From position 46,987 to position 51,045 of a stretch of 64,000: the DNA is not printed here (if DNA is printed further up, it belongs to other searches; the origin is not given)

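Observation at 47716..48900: Four Cys-bracketed tandem repeats of about 100 aa inside giant pilin 1, with the same array in pilin 2 at 51557-52687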

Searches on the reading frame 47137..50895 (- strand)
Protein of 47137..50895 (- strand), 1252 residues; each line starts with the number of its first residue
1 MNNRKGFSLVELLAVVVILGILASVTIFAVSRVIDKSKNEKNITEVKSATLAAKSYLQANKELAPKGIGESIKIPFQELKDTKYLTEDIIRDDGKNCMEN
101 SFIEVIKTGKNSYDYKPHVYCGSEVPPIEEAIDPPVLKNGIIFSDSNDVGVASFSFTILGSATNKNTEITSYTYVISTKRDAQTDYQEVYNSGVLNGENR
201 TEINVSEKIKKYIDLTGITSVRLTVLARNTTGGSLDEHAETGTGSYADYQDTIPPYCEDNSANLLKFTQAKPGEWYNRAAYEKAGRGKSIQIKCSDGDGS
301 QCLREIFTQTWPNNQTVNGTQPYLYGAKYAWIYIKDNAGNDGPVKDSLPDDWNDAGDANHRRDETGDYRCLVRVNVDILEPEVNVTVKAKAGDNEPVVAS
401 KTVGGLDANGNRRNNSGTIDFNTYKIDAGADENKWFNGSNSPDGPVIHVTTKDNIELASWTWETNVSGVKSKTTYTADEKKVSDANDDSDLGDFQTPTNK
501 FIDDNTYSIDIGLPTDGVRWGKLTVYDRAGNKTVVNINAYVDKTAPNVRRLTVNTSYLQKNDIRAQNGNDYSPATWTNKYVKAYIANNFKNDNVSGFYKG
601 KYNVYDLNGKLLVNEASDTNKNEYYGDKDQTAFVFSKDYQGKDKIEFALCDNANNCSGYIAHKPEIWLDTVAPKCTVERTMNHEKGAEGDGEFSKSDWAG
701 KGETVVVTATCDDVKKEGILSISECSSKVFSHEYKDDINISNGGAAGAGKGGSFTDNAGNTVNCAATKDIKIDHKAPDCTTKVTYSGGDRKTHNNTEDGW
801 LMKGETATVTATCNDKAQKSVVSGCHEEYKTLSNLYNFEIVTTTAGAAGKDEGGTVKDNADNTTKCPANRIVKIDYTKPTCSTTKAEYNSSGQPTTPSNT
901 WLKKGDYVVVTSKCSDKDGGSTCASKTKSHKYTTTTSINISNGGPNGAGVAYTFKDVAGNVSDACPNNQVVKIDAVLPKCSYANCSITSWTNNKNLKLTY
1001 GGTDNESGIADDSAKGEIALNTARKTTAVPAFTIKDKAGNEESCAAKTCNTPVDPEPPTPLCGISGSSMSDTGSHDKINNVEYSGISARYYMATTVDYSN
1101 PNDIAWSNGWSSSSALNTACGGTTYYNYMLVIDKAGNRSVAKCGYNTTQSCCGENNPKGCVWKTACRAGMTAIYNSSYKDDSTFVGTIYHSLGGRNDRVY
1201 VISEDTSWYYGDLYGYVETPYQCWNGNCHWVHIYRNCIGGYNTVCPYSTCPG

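Call 3: search_protein_families(library=pfam, proteins=[window:47137-50895:-], max_evalue=1)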
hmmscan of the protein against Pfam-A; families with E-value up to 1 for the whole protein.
window:47137-50895:- (1252 aa): 1 family
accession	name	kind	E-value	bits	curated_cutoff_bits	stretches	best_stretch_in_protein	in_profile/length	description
PF07963.17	N_methyl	-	3e-07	30.2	21.2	1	1-25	1-25/27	Prokaryotic N-terminal methylation motif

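Call 4: search_protein_families(library=ncbifam, proteins=[window:47137-50895:-], max_evalue=1)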
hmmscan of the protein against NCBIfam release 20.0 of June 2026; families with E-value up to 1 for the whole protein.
window:47137-50895:- (1252 aa): 9 families
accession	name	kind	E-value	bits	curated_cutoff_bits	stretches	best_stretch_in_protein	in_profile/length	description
TIGR01710.1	typeII_sec_gspG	equivalog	1.4e-06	28.4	88.85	1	5-83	1-81/134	type II secretion system major pseudopilin GspG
TIGR02532.1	IV_pilin_GFxxxE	domain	2.6e-06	27.1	16.3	1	4-26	1-23/24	prepilin-type N-terminal cleavage/methylation domain-containing protein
NF041775.1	typeIV_PilA_Myxo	equivalog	2.8e-05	24.2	400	1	4-58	10-64/214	type IV pilin protein PilA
NF007862.0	PRK10574.1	equivalog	0.0017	18.5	138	1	1-37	1-37/145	prepilin peptidase-dependent pilin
NF041013.1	T4P_ComGE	equivalog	0.0059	16.7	49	1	3-53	2-52/83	competence type IV pilus minor pilin ComGE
TIGR01708.2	typeII_sec_gspH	equivalog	0.0066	16.4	80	1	5-31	2-28/169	type II secretion system minor pseudopilin GspH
NF040982.1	ComGD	equivalog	0.06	13.8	70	1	5-56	2-53/139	competence type IV pilus minor pilin ComGD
TIGR02596.1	TIGR02596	subfamily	0.066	13.3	70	1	7-50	1-44/196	Verru_Chthon cassette protein D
NF040999.1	pilin_ComGC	equivalog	0.082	13.1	75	1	5-48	2-45/84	competence type IV pilus major pilin ComGC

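Call 11: find_homologous_proteins(query=window:47137-50895:-)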
Query window:47137-50895:- (1252 aa): 115 proteins with E <= 0.001 among 8000 candidates.
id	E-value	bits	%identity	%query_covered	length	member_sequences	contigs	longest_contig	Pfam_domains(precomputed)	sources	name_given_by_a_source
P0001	0.0e+0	2856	99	100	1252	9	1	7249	PF07963.18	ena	-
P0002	0.0e+0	2289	78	100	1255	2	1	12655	PF07963.18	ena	-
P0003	0.0e+0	1476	56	100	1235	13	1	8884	PF07963.18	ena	-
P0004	0.0e+0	1403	55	100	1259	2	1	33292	PF07963.18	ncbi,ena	-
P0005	8.3e-248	844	42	100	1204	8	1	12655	-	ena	-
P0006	9.6e-237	807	41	100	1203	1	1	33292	-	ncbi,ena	-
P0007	7.6e-212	725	38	100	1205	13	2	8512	-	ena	-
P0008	1.9e-150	521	34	100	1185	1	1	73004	PF07963.18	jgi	jgi:type IV pilus assembly protein PilA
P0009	5.6e-139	483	34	94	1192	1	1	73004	PF07963.18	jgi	jgi:type IV pilus assembly protein PilA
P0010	9.7e-138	479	32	100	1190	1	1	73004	PF07963.18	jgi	jgi:prepilin-type N-terminal cleavage/methylation domain-containing protein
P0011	2.8e-131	458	34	78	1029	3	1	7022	PF07963.18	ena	-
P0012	4.1e-126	441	36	70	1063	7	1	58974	PF07963.18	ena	-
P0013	3.7e-123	431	36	70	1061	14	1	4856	PF07963.18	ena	-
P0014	5.5e-122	427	35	77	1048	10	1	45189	PF07963.18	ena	-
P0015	1.6e-121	425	32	71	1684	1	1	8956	-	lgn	-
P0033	1.2e-115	406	35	70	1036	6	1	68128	PF07963.18,PF24893.1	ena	-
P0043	6.3e-114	400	33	70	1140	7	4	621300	PF07963.18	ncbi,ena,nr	ncbi:MAG: type II secretion system protein [Bacilli bacterium]|nr:type II secretion system protein [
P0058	6.4e-99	351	31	70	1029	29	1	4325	PF07963.18,PF12245.15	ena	-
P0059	1.4e-98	349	31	74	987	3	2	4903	PF19077.7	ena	-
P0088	1.5e-51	194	30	54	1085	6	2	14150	PF07963.18,PF26198.1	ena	-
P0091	3.8e-47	179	28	54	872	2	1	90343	PF07963.18,PF19077.7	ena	-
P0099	3.7e-20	90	32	15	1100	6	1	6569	PF07963.18,PF02494.23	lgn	-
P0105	1.1e-13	68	25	27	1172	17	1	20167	PF07963.18,PF12245.15,PF19077.7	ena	-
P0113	2.1e-7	47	38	9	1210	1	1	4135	PF07963.18,PF13750.13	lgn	-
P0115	2.1e-4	37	29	29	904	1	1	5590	PF02494.23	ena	-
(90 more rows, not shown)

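Call 20: find_encoding_contigs(protein=P0043, flank=10000, max_places=3)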
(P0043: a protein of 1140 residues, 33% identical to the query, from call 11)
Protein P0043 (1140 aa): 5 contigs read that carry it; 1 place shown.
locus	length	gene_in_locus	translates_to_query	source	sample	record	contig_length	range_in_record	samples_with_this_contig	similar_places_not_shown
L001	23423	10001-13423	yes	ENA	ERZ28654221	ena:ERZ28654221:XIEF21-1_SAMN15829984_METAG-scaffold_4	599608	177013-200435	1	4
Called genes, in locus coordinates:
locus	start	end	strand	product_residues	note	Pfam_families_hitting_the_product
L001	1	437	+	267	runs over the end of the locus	PF01513:NAD_kinase (weak), PF20143:NAD_kinase_C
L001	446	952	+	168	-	PF24703:DUF7666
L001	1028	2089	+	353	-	-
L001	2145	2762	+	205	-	PF01553:Acyltransferase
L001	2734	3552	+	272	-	PF01553:Acyltransferase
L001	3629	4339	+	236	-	-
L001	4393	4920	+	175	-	PF06210:DUF1003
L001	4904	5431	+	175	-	-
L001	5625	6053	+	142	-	-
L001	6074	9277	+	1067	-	-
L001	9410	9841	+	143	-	-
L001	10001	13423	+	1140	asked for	PF07963:N_methyl (weak)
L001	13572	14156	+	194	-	PF02397:Bac_transf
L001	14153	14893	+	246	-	PF00535:Glycos_transf_2, PF10111:Glyco_tranf_2_2, PF13641:Glyco_tranf_2_3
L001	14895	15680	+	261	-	PF00535:Glycos_transf_2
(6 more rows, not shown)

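Call 30: search_protein_families(library=pfam, proteins=[P0058, P0059, P0099, P0115, P0033, P0088, P0113, P0105, P0091], max_evalue=0.01)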
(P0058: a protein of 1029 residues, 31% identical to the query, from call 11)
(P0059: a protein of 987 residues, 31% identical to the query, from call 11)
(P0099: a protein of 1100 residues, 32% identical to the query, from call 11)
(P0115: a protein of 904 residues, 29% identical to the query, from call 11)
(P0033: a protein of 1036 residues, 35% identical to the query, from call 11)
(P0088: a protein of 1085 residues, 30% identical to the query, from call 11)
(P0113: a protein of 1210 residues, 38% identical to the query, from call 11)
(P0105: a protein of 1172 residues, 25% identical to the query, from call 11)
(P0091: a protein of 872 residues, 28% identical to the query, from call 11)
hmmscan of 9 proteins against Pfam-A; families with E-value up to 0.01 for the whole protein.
P0058 (1029 aa): 3 families
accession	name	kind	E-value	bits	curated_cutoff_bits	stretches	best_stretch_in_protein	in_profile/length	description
PF07963.17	N_methyl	-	2e-07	30.7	21.2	1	8-33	2-27/27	Prokaryotic N-terminal methylation motif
PF12245.14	Big_3_2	-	1.6e-06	28.7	23.3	0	591-646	67-121/122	Bacterial Ig-like domain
PF19077.6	Big_13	-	0.0069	17.3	27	0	610-646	60-101/102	Bacterial Ig-like domain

P0059 (987 aa): 3 families
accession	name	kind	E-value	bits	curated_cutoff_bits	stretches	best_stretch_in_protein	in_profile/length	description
PF19077.6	Big_13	-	2.7e-06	28.2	27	0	581-630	52-102/102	Bacterial Ig-like domain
PF07963.17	N_methyl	-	9.2e-05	22.3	21.2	1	9-33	2-26/27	Prokaryotic N-terminal methylation motif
PF12245.14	Big_3_2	-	0.0015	19.1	23.3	0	555-629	48-121/122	Bacterial Ig-like domain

P0099 (1100 aa): 4 families
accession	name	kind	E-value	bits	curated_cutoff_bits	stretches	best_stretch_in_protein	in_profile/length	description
PF02494.22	HYR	-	3e-07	31.1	21.7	0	362-381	62-81/81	HYR domain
PF07963.17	N_methyl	-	4.3e-07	29.7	21.2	1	4-27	3-26/27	Prokaryotic N-terminal methylation motif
PF12245.14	Big_3_2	-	0.0024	18.5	23.3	0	664-687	98-122/122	Bacterial Ig-like domain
PF18961.6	DUF5703_N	-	0.0071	16.5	26.7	0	279-383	76-179/287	Domain of unknown function (DUF5703)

P0115 (904 aa): 4 families
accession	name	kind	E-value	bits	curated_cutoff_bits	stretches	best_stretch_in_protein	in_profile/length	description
PF02494.22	HYR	-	2.4e-05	25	21.7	1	709-783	2-80/81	HYR domain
PF00801.26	PKD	-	0.00031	21.1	23.5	0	136-202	3-71/80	PKD domain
PF00041.27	fn3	-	0.0029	18.2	25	1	132-202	2-74/84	Fibronectin type III domain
PF07963.17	N_methyl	-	0.0041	17.1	21.2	1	3-23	5-25/27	Prokaryotic N-terminal methylation motif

P0033 (1036 aa): 2 families
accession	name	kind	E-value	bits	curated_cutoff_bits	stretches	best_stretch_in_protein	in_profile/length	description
PF07963.17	N_methyl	-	8.6e-07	28.7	21.2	1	6-30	1-25/27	Prokaryotic N-terminal methylation motif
PF24893.1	DUF7743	-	1.3e-05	25.4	27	0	597-664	31-94/120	Domain of unknown function (DUF7743)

P0088 (1085 aa): 2 families
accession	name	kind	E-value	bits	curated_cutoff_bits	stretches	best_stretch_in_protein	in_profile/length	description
PF07963.17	N_methyl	-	6.8e-07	29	21.2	1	6-29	2-25/27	Prokaryotic N-terminal methylation motif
PF19077.6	Big_13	-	0.0054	17.6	27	0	456-505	49-101/102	Bacterial Ig-like domain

P0113 (1210 aa): 2 families
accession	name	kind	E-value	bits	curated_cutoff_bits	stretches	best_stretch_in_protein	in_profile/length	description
PF07963.17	N_methyl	-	1.7e-07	30.9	21.2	1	8-31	2-25/27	Prokaryotic N-terminal methylation motif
PF13750.12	Big_3_3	-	4.9e-06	26.7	27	0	219-272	11-62/157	Bacterial Ig-like domain (group 3)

P0105 (1172 aa): 3 families
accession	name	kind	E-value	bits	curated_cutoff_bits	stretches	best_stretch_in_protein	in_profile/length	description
PF19077.6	Big_13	-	1.1e-09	39.1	27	0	791-841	51-102/102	Bacterial Ig-like domain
PF07963.17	N_methyl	-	1.1e-06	28.4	21.2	1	5-30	2-27/27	Prokaryotic N-terminal methylation motif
PF12245.14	Big_3_2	-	3.3e-06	27.7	23.3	0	791-840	73-121/122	Bacterial Ig-like domain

P0091 (872 aa): 3 families
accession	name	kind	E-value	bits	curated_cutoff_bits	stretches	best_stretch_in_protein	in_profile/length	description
PF07963.17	N_methyl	-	3.2e-07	30.1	21.2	1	1-26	1-26/27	Prokaryotic N-terminal methylation motif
PF19077.6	Big_13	-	3.3e-06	27.9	27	1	679-713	66-101/102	Bacterial Ig-like domain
PF08329.16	ChitinaseA_N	-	0.0013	18.8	21.2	0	535-594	52-110/133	Chitinase A, N-terminal domain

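Call 31: search_solved_structures(query=window:47137-50895:-, max_evalue=10, show_alignments=2)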
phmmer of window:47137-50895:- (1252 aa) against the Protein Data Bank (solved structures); distinct sequences matched with E-value up to 10: 4.
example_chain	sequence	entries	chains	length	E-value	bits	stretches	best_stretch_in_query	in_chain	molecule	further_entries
9egp_A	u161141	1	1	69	0.00025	22.2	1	2-58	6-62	Geopilin domain 1 protein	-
7tgg_A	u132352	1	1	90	0.0003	22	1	2-56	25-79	Geopilin domain 1 protein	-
8pfb_G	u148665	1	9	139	0.047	14.7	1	7-62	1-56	Type IV pilin PilE1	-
2m7g_A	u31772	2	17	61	0.31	12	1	7-57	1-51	Geopilin domain 1 protein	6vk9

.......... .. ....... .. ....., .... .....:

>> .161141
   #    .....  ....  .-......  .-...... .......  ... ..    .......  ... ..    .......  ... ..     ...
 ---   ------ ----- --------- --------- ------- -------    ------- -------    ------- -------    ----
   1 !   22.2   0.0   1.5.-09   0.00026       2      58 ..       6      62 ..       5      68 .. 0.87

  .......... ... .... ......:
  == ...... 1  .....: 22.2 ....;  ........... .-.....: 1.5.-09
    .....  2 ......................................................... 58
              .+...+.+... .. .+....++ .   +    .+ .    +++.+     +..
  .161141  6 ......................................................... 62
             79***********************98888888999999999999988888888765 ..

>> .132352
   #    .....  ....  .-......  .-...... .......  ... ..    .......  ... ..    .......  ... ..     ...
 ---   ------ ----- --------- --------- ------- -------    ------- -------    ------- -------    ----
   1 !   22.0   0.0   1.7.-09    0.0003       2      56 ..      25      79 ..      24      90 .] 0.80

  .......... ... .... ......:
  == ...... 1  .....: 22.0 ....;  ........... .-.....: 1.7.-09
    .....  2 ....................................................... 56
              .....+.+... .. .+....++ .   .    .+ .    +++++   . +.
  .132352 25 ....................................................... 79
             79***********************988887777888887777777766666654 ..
